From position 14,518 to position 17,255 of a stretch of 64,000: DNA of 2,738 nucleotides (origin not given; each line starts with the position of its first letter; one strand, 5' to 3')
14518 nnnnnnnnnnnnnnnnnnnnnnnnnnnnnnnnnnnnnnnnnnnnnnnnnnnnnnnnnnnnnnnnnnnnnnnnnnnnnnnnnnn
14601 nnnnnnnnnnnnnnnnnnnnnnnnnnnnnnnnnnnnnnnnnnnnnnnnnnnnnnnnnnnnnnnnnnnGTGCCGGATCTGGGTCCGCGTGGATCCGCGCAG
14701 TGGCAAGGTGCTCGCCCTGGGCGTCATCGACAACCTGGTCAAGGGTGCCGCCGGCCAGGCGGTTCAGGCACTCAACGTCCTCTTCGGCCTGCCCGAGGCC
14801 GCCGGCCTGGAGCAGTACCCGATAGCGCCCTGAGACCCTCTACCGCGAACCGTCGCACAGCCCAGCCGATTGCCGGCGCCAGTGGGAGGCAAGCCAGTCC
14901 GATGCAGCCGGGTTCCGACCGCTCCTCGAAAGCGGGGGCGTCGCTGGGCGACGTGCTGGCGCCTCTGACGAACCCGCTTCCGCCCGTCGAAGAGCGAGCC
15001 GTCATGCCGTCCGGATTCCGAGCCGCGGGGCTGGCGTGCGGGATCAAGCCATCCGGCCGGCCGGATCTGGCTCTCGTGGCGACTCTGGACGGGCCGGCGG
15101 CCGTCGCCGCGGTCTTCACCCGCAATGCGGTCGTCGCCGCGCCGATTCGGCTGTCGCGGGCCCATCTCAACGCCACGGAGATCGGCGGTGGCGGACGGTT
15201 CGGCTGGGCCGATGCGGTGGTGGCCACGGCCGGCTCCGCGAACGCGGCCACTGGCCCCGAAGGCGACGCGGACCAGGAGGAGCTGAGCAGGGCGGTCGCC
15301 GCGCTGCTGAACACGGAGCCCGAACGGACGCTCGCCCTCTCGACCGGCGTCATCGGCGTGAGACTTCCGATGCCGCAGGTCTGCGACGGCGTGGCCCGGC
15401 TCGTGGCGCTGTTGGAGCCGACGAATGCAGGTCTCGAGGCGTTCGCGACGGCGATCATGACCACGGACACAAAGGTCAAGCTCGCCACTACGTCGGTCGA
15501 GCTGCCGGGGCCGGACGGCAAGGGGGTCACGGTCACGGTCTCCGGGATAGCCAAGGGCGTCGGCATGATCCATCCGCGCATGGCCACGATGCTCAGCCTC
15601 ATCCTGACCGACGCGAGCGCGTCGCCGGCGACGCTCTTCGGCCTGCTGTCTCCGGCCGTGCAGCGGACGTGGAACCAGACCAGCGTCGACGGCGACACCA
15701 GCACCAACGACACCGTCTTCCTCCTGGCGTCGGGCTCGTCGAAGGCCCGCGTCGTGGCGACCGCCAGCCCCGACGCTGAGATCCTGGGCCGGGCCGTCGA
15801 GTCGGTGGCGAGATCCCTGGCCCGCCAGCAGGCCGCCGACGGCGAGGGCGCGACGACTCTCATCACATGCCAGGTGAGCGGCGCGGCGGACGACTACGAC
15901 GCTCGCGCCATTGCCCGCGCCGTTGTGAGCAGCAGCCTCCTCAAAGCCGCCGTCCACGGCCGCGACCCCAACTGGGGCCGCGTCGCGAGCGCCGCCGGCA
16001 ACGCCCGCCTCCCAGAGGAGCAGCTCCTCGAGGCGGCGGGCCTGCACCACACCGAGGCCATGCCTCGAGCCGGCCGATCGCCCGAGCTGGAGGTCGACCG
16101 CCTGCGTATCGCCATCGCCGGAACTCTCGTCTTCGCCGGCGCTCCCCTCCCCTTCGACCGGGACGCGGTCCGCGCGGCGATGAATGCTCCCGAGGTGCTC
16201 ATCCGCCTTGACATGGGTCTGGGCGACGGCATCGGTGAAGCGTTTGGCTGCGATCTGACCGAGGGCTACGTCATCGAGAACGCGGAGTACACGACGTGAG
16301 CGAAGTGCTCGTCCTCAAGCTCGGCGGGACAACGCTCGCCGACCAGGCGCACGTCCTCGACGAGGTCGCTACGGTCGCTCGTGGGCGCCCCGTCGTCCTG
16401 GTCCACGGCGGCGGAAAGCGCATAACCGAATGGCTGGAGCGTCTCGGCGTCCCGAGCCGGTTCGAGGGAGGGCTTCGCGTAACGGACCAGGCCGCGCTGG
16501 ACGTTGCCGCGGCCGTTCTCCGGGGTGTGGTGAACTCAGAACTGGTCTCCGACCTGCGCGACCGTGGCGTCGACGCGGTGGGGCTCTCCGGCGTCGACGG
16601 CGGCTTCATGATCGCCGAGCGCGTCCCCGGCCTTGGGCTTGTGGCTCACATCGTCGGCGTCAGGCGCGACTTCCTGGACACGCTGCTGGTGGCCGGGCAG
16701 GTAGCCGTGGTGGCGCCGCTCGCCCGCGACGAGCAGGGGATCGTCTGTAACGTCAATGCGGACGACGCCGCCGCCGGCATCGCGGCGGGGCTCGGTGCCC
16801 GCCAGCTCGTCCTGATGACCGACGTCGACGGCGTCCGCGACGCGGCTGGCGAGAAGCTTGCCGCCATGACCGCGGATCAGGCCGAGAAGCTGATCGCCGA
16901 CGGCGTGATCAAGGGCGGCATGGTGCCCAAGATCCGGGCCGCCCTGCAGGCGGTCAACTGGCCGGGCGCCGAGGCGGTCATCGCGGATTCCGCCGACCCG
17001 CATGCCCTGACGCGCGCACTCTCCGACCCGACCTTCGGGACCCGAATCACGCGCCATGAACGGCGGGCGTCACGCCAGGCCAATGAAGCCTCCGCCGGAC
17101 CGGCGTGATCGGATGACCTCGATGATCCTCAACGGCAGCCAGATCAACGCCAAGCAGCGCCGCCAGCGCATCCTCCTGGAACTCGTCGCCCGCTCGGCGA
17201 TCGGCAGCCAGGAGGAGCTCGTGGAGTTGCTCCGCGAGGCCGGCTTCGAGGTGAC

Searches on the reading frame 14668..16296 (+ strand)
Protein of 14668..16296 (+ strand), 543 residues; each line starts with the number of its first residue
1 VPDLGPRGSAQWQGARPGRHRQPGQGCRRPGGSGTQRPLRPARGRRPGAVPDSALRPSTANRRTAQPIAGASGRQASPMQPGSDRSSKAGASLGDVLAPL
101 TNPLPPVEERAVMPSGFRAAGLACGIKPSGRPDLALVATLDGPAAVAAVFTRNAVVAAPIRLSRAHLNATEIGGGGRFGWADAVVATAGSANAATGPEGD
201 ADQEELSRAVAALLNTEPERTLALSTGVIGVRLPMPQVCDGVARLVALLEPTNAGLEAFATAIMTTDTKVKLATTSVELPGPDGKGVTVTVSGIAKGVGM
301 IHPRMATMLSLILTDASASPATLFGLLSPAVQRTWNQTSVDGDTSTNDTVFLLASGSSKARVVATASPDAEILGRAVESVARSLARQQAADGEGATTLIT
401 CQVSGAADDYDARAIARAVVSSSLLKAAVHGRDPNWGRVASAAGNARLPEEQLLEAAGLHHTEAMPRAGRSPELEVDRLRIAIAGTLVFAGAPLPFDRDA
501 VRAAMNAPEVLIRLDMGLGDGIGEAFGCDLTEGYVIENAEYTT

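Call 34: search_protein_families(library=pfam, proteins=[window:14668-16296:+], max_evalue=0.0001)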
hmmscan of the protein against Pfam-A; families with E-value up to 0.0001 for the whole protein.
window:14668-16296:+ (543 aa): 1 family
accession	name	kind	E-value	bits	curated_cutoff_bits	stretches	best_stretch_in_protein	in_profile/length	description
PF01960.23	ArgJ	-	1.6e-117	392.8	32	1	118-543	1-377/377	ArgJ family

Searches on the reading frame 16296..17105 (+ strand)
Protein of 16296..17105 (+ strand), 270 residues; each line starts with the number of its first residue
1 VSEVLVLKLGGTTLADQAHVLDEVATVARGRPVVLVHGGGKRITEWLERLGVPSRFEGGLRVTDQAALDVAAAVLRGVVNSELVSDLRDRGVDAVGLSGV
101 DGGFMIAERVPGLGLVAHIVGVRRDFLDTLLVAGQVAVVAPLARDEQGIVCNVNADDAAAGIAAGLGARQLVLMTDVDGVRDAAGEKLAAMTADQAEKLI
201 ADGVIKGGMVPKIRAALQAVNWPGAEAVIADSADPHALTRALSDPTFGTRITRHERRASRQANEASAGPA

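Call 34: search_protein_families(library=pfam, proteins=[window:16296-17105:+], max_evalue=0.0001)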
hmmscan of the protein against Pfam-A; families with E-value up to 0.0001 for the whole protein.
window:16296-17105:+ (270 aa): 1 family
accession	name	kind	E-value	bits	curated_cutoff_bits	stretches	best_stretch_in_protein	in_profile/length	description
PF00696.33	AA_kinase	-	3.8e-39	135.2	24.9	1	4-230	2-233/234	Amino acid kinase family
